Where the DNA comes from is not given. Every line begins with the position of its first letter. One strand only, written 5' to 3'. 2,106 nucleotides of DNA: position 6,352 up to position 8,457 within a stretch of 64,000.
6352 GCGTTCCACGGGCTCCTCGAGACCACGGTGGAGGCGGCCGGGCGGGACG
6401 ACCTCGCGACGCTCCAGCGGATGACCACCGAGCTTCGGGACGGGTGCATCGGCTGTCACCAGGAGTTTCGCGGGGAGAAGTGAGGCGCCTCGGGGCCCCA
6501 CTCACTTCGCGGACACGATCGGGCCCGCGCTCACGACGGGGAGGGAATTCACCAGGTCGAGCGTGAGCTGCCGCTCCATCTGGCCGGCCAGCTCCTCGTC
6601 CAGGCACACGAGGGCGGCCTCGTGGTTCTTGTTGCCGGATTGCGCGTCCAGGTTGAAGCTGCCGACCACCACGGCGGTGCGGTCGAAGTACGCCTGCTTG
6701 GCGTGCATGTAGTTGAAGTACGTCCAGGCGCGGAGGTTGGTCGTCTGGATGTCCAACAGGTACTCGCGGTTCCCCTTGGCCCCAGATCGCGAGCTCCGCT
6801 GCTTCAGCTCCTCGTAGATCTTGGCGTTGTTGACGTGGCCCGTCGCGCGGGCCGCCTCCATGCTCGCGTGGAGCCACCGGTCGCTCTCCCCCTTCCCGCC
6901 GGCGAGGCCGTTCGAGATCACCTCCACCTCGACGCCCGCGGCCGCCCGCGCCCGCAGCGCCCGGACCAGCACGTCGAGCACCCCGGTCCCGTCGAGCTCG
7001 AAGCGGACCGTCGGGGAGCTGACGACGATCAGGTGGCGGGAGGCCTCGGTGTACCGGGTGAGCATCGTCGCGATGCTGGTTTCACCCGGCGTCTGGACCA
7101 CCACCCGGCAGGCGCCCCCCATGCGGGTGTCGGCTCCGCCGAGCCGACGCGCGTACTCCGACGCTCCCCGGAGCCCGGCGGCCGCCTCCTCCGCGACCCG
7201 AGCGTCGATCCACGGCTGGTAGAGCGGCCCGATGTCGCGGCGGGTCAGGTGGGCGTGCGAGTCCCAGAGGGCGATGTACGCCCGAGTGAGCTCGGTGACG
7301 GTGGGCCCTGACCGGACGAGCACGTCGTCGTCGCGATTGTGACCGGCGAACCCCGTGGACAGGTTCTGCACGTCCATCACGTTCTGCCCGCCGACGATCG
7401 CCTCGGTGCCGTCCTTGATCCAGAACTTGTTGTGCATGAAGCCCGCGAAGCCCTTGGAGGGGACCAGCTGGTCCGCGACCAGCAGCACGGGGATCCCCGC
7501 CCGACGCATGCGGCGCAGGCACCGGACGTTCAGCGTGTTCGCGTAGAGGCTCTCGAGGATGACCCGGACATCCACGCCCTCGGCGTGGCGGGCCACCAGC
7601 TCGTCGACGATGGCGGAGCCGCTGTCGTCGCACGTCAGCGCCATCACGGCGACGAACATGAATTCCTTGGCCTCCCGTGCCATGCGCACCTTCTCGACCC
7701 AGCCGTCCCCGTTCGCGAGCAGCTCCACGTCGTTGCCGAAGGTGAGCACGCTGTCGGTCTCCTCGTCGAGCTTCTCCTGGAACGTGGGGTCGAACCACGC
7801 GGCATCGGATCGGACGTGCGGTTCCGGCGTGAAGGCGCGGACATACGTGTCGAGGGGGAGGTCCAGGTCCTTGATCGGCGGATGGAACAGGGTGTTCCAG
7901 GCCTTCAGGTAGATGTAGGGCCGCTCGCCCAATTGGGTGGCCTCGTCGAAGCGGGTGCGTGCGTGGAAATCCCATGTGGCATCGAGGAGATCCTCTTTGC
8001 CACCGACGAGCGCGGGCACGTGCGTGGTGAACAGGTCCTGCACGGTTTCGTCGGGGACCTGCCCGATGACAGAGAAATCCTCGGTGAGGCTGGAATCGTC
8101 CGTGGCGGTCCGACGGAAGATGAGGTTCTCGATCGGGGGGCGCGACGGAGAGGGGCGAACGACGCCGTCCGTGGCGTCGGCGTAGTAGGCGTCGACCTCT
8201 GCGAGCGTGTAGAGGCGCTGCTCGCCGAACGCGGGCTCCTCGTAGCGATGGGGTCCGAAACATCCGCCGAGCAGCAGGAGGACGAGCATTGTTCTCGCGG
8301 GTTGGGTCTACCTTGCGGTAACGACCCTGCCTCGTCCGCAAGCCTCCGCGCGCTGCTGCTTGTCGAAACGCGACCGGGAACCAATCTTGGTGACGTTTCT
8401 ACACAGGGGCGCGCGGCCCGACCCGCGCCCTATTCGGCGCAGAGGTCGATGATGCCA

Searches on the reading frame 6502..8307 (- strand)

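Call 44: search_protein_families(library=ncbifam, proteins=[window:6502-8307:-], max_evalue=0.00001)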
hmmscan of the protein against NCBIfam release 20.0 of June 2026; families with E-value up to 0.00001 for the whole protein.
window:6502-8307:- (601 aa): 4 families
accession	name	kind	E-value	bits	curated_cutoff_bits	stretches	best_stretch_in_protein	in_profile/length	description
TIGR04265.1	bac_cardiolipin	equivalog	3.9e-17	62.3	290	1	178-354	105-283/483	cardiolipin synthase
NF009107.0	PRK12452.1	equivalog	6.4e-16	58.2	787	1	195-342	143-292/509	cardiolipin synthase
NF008427.0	PRK11263.1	equivalog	5e-14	52.2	281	1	190-348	7-167/409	cardiolipin synthase ClsB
NF038319.1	DISARM_DrmC_I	equivalog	9.7e-14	51.5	133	1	422-582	105-232/236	DISARM system phospholipase D-like protein DrmC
